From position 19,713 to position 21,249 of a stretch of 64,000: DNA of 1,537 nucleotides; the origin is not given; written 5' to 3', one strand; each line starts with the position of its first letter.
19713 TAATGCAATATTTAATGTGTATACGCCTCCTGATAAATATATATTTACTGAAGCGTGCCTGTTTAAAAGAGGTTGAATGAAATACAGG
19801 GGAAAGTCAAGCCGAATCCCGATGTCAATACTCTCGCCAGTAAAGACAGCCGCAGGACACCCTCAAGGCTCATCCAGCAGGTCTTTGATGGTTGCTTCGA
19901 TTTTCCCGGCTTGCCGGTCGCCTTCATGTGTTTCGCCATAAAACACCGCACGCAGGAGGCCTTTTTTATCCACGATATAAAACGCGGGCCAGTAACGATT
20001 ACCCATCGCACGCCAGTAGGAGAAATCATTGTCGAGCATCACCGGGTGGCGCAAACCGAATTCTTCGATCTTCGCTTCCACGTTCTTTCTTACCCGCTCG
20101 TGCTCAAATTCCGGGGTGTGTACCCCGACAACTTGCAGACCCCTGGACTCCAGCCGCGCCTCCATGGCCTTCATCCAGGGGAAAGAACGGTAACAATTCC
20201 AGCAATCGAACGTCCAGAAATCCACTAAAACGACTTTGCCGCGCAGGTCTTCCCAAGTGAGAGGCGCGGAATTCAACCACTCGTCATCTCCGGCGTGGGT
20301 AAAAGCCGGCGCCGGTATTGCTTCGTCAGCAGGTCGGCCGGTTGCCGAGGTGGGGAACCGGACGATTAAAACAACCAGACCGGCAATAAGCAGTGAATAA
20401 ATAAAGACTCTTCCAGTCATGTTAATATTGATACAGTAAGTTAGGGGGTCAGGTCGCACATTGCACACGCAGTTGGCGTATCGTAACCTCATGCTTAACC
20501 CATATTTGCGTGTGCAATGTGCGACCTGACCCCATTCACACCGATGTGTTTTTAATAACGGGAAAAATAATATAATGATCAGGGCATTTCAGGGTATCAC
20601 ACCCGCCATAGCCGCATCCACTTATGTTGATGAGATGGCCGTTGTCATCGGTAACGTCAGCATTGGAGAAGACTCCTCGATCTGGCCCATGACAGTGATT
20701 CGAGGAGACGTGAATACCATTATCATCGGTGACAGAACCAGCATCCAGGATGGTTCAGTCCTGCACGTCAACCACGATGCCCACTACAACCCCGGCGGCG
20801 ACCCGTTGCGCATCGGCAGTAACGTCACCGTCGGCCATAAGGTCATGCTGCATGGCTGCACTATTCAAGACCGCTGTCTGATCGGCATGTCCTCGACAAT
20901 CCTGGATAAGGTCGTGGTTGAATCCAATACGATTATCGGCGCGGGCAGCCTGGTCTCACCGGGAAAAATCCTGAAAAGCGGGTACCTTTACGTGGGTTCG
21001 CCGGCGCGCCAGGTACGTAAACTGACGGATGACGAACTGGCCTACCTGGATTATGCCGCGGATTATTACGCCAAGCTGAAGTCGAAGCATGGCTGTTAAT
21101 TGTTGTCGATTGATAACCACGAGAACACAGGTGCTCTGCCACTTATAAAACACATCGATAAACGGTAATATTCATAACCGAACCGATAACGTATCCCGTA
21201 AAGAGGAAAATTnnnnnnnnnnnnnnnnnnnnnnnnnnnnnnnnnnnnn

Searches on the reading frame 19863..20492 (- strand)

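Call 41: search_protein_families(library=pfam, proteins=[window:19863-20492:-], max_evalue=0.00001)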
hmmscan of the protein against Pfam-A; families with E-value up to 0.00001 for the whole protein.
window:19863-20492:- (209 aa): 3 families
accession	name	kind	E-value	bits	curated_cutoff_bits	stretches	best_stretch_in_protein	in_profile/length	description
PF00578.27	AhpC-TSA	-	3e-11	43.8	26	1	61-182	5-123/124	AhpC/TSA family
PF08534.16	Redoxin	-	5.4e-11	42.9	26.6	1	61-191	6-139/148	Redoxin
PF13905.12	Thioredoxin_8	-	5e-06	27.2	27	1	85-178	1-92/94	Thioredoxin-like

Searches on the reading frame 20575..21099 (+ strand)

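Call 41: search_protein_families(library=pfam, proteins=[window:20575-21099:+], max_evalue=0.00001)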
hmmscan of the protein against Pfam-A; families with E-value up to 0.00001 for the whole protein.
window:20575-21099:+ (174 aa): 2 families
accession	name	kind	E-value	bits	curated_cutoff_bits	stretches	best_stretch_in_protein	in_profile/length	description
PF00132.30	Hexapep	-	1.5e-17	62.9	27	1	94-127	1-34/36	Bacterial transferase hexapeptide (six repeats)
PF25084.1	LbH_EIF2B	-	3.6e-07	30.6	54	0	50-134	23-100/105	EIF2B subunit epsilon LbH domain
